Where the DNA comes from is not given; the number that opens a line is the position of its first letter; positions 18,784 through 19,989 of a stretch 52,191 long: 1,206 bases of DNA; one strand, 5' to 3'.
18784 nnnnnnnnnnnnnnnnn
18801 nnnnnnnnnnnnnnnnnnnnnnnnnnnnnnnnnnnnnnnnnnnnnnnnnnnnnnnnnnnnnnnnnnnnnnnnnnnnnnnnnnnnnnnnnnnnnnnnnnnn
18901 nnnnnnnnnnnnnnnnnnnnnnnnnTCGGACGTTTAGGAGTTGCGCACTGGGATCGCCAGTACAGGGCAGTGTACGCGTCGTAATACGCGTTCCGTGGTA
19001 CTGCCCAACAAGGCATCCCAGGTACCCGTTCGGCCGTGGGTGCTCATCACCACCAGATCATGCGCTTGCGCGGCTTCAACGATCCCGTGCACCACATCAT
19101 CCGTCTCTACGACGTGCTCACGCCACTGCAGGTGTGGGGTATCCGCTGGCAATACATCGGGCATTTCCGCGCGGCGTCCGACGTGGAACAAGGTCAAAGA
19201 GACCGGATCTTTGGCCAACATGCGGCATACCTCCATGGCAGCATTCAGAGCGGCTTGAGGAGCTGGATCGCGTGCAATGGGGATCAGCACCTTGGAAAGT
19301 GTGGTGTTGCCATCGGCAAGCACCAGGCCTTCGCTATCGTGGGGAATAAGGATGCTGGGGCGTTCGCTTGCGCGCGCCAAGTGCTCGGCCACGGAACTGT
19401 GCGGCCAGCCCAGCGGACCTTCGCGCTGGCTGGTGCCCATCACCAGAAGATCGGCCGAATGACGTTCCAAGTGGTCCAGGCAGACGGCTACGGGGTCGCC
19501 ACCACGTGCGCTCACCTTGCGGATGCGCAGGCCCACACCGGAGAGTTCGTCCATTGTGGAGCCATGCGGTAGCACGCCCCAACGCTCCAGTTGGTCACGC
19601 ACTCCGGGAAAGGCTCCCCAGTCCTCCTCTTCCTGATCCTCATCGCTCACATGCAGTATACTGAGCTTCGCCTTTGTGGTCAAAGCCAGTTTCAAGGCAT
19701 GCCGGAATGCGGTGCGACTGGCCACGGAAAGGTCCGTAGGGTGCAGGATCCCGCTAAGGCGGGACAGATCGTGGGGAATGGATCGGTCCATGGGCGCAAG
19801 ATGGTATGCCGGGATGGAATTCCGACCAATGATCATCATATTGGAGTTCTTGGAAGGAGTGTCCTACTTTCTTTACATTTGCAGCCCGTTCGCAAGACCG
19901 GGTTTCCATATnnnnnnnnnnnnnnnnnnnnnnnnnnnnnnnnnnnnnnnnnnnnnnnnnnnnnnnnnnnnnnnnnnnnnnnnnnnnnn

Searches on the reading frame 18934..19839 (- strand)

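Call 6: search_protein_families(library=pfam, proteins=[window:18934-19839:-])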
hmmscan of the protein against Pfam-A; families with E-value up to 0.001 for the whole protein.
window:18934-19839:- (301 aa): 1 family
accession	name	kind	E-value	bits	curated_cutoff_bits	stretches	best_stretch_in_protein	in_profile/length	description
PF00582.32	Usp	-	5.6e-33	114.9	24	2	31-164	5-139/141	Universal stress protein family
